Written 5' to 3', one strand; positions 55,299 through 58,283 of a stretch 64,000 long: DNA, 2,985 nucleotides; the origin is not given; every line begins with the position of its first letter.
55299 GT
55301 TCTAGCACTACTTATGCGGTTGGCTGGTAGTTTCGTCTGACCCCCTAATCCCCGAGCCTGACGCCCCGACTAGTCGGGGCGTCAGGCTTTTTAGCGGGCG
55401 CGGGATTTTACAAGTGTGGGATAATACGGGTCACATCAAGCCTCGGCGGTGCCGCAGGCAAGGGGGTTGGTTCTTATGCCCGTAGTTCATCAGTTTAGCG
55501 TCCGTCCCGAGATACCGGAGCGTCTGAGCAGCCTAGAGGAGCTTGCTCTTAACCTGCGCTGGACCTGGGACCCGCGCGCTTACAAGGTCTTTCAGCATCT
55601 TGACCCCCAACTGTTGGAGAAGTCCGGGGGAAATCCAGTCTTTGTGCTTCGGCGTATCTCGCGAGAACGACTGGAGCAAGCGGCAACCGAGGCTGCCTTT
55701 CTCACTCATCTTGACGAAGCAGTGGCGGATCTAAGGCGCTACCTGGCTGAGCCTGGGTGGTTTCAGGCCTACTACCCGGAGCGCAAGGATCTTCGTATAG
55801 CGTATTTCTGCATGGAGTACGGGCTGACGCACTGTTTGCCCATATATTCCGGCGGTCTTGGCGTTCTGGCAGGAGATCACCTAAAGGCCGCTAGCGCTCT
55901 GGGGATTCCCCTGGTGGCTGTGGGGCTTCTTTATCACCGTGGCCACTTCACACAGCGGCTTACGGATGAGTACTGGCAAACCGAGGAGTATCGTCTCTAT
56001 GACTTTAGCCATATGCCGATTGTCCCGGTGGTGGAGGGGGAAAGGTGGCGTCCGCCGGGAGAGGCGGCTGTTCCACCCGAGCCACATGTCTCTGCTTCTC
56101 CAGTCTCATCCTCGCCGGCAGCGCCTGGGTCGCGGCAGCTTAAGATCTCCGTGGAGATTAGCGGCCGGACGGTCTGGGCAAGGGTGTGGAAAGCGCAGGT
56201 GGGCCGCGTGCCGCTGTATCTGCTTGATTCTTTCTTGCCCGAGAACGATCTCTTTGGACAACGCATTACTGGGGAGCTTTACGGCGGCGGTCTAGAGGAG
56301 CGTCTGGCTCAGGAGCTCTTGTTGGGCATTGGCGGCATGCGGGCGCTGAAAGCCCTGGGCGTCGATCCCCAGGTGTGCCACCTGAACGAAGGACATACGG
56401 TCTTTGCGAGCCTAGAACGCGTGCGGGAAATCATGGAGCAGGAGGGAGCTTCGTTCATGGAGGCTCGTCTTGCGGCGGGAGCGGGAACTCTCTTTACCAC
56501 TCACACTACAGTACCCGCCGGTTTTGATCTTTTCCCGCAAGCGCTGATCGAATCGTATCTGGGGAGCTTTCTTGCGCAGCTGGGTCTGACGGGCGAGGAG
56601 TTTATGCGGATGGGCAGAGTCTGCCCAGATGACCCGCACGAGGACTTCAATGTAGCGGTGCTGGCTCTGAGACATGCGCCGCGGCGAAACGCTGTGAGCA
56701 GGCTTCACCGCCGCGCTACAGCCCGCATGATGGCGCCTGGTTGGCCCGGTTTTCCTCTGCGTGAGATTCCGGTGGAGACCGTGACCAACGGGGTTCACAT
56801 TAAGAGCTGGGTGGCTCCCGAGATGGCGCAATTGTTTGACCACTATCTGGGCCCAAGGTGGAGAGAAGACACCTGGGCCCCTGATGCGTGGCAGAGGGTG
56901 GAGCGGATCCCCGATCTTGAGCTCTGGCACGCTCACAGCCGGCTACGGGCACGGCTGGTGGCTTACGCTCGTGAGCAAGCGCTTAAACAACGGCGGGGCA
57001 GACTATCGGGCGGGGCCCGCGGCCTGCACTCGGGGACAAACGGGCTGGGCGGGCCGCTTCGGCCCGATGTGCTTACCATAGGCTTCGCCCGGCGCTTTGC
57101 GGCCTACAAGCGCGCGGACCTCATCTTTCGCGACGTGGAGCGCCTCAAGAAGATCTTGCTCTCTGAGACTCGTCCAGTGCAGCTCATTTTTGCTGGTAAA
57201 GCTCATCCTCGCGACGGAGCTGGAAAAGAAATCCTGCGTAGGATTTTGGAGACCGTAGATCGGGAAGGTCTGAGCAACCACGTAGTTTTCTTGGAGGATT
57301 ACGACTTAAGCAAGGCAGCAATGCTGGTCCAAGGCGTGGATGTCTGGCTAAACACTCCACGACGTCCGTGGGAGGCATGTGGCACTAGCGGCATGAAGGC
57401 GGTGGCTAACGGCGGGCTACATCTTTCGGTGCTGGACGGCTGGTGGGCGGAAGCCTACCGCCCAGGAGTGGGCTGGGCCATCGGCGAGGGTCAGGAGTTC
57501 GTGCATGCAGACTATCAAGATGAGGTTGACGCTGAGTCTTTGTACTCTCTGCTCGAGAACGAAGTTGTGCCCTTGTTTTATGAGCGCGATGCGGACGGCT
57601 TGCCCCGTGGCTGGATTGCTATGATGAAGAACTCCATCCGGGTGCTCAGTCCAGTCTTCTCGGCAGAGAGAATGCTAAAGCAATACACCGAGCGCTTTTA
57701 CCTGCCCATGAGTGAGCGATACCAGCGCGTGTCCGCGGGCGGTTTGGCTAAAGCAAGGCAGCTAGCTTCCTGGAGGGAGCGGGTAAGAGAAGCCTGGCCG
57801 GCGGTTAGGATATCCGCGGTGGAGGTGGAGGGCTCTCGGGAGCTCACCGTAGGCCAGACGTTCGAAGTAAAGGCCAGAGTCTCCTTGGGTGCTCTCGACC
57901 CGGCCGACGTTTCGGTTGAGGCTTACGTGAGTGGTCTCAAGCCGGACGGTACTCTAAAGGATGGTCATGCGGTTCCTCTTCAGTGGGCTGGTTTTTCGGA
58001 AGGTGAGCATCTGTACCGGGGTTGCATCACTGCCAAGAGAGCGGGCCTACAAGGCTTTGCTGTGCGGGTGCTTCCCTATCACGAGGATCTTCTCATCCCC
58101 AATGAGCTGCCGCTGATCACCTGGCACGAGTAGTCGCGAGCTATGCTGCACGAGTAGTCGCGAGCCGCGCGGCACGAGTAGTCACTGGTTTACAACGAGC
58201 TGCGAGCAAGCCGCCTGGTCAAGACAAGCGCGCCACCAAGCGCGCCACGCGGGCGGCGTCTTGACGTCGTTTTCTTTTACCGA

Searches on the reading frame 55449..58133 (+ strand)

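Call 74: search_protein_families(library=ncbifam, proteins=[window:55449-58133:+], max_evalue=1e-10)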
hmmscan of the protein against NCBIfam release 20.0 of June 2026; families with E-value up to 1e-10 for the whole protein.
window:55449-58133:+ (894 aa): 4 families
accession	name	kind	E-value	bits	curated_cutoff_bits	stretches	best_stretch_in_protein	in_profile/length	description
TIGR02094.1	more_P_ylases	subfamily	5.7e-233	775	191.7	2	227-753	82-600/600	alpha-glucan family phosphorylase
NF041129.1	maldex_phorlase_Thcocales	equivalog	2.1e-228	760.5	1500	2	228-881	181-810/816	maltodextrin phosphorylase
TIGR02093.1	P_ylase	subfamily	1.2e-20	73.3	552.9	1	308-669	309-675/804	glycogen/starch/alpha-glucan family phosphorylase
NF011561.0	PRK14985.1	equivalog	4.5e-12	45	1273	0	299-668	297-667/800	maltodextrin phosphorylase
